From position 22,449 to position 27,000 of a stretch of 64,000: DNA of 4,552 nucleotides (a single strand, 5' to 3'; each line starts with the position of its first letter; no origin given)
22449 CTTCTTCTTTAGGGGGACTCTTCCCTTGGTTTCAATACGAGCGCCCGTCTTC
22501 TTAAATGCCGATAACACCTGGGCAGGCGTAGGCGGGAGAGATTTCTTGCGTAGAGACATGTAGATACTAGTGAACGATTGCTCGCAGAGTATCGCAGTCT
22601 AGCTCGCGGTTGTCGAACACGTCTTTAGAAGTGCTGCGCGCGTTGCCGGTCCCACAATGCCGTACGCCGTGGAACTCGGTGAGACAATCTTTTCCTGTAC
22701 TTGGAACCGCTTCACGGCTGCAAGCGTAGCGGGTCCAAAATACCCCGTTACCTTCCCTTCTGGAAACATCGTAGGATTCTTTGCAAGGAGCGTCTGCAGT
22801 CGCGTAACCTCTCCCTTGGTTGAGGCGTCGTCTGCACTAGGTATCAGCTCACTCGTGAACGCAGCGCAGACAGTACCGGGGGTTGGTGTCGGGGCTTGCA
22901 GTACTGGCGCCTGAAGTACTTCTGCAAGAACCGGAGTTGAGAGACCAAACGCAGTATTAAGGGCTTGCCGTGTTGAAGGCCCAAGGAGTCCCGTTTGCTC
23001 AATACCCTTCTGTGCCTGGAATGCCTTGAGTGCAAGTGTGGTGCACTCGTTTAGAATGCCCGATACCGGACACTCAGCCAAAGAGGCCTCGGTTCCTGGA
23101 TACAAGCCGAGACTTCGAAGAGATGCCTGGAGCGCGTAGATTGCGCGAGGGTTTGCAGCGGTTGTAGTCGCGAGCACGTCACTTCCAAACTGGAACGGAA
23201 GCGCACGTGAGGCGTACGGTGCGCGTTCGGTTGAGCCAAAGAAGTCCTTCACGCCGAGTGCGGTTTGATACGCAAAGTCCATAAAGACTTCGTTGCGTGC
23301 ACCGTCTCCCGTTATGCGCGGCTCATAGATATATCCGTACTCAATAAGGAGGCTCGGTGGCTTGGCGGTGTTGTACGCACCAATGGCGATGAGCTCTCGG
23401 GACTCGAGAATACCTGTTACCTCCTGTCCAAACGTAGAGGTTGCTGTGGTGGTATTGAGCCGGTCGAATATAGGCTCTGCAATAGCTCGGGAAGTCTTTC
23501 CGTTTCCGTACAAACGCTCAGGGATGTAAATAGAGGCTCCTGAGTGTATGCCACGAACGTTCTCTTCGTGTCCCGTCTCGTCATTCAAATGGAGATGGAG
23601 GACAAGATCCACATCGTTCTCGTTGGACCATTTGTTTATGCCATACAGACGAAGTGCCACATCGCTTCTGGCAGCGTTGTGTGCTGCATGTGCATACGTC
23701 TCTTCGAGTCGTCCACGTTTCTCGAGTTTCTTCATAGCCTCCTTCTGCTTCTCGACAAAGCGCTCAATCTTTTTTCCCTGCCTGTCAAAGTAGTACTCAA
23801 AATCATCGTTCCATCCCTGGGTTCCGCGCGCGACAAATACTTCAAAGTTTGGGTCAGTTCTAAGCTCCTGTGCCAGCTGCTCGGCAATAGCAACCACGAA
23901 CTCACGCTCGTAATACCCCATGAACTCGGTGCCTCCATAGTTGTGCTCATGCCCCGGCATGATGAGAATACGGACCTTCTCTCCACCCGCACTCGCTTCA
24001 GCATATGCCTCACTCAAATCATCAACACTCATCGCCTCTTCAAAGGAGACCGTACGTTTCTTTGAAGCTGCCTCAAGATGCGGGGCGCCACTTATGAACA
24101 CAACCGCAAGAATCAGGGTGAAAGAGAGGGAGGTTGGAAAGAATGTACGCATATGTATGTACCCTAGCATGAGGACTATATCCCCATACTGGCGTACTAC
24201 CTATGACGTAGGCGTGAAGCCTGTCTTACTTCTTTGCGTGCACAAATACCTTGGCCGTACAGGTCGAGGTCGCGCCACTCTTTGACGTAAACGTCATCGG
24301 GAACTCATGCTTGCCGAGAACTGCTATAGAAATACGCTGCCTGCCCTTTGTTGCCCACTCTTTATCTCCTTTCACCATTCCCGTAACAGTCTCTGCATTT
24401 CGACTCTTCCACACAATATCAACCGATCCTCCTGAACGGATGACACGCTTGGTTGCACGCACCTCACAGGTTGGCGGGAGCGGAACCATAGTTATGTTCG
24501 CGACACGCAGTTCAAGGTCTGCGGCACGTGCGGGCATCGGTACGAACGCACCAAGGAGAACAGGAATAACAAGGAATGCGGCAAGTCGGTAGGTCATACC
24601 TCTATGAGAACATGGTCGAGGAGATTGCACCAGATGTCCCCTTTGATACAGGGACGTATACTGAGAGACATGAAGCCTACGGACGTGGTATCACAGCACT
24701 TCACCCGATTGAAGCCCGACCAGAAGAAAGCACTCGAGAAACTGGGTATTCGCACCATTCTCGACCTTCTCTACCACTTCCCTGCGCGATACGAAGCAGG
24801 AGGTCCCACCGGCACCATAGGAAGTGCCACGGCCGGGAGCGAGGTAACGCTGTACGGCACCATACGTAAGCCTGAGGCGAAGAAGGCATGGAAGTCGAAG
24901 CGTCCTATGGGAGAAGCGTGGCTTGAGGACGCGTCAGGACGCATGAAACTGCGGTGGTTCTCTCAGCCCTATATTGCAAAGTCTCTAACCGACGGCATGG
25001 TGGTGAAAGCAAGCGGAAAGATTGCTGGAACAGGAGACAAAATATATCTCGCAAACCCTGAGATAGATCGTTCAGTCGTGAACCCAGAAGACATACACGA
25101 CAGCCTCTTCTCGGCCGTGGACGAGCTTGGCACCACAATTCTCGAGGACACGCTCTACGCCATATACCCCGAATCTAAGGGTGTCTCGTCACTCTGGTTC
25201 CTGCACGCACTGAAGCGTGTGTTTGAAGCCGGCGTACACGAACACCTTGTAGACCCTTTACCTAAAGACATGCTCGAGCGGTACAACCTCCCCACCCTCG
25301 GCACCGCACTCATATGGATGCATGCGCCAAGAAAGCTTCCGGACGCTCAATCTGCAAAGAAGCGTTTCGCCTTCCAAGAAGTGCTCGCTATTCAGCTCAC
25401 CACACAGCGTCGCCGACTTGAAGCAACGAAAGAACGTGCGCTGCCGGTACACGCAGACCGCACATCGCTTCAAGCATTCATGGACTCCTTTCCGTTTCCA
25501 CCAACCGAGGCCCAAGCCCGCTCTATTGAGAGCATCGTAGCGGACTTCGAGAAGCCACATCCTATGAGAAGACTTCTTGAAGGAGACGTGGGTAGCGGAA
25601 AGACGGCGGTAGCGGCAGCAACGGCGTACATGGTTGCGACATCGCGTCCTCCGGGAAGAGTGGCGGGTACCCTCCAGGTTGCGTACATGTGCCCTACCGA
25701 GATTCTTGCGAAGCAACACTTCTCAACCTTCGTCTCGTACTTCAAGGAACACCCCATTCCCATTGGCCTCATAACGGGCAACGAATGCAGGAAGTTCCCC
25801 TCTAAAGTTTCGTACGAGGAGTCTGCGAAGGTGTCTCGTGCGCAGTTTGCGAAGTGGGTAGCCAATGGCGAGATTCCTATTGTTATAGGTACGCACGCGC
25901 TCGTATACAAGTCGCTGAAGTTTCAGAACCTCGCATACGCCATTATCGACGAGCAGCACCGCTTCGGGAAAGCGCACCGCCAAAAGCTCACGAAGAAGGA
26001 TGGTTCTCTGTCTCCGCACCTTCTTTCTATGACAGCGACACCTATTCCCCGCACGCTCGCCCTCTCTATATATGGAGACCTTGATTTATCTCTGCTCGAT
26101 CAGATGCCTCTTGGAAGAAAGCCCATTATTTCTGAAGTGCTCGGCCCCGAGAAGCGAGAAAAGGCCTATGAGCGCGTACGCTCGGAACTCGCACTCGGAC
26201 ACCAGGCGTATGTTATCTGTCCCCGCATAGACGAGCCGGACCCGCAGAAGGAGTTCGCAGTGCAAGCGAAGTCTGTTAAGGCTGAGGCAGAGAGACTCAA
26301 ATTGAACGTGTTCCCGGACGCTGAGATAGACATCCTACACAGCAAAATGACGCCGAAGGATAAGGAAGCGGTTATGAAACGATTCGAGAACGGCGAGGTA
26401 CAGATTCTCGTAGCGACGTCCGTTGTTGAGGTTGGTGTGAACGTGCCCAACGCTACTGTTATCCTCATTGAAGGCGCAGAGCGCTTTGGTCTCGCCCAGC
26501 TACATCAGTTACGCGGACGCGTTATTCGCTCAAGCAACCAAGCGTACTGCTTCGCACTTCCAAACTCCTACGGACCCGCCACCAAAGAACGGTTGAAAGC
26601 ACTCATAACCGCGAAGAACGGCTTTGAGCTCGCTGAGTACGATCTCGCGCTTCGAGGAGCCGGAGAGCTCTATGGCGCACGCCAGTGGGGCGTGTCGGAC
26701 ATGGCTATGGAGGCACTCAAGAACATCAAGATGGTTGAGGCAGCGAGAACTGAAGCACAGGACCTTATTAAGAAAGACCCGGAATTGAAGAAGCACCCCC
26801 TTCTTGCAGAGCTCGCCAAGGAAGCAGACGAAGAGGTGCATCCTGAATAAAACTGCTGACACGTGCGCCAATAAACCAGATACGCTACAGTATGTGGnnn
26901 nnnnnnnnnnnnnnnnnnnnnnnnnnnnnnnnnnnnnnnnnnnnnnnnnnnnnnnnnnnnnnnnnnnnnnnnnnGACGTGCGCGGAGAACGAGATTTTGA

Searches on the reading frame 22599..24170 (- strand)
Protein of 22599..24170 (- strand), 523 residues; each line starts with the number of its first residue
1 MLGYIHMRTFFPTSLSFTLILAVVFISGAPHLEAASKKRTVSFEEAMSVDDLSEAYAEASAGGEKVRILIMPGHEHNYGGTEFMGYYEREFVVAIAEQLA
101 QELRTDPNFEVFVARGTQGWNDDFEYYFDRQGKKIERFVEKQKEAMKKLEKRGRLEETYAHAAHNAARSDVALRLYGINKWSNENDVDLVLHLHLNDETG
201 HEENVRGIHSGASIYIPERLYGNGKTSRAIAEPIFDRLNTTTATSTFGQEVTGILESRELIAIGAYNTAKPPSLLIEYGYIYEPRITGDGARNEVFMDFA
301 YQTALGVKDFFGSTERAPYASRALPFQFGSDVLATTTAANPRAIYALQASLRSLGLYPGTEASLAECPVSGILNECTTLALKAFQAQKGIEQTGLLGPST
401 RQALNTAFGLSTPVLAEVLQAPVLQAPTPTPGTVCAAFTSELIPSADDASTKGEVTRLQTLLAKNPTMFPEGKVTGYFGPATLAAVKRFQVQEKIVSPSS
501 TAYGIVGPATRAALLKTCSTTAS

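Call 46: search_protein_families(library=pfam, proteins=[window:22599-24170:-], max_evalue=0.001)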
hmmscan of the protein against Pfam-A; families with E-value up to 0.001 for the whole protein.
window:22599-24170:- (523 aa): 3 families
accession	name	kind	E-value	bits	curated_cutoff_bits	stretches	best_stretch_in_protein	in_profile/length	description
PF01471.23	PG_binding_1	-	8.7e-20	71.1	23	2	344-404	5-57/57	Putative peptidoglycan binding domain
PF01520.23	Amidase_3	-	2e-10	41.4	27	1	68-284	1-149/174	N-acetylmuramoyl-L-alanine amidase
PF09374.15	PG_binding_3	-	6e-05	23.6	24.6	0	458-490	6-36/76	Predicted Peptidoglycan domain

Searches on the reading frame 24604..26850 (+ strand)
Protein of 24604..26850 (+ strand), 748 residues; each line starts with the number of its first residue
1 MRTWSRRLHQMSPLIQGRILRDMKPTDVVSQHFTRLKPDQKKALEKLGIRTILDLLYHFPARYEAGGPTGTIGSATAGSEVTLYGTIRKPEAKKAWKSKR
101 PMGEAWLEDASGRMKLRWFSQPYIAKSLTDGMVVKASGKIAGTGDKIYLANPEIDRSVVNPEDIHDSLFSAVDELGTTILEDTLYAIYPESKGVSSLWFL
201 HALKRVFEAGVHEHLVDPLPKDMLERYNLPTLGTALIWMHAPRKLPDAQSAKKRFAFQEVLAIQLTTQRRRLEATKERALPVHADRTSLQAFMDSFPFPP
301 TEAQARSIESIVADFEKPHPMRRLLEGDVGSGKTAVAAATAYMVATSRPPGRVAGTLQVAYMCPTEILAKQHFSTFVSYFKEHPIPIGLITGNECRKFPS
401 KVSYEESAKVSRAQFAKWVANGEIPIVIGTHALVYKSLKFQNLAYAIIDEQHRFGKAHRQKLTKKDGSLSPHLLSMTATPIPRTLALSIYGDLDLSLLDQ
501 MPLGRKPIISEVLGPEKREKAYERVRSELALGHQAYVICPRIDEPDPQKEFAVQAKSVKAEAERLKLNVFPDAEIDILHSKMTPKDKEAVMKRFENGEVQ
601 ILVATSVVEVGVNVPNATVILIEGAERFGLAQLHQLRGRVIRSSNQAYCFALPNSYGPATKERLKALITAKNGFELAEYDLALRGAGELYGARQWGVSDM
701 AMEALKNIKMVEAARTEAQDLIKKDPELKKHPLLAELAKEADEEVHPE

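Call 46: search_protein_families(library=pfam, proteins=[window:24604-26850:+], max_evalue=0.001)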
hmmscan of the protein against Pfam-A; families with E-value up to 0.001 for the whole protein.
window:24604-26850:+ (748 aa): 8 families
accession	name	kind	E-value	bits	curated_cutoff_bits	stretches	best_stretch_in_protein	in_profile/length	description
PF00270.35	DEAD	-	3.2e-18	66.4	26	1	302-484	2-163/167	DEAD/DEAH box helicase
PF00271.37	Helicase_C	-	1.1e-17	64.7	23.5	1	530-643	13-109/110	Helicase conserved C-terminal domain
PF17191.10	RecG_wedge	-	3.4e-13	49.9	23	1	37-156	9-127/162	RecG wedge domain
PF04851.21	ResIII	-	1.8e-11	44.7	22.5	1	300-480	4-162/164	Type III restriction enzyme, res subunit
PF19833.4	RecG_dom3_C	-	2.9e-08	34.1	26.8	1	672-730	3-63/87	ATP-dependent DNA helicase RecG, domain 3, C-terminal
PF01336.31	tRNA_anti-codon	-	6.2e-07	29.7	27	1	81-154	1-72/75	OB-fold nucleic acid binding domain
PF22590.2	Cas3-like_C_2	-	6.5e-05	23.6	27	1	564-644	21-105/106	CRISPR-associated nuclease/helicase Cas3, C-terminal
PF00176.29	SNF2-rel_dom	-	0.00054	19.6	24.9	1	324-485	21-168/290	SNF2-related domain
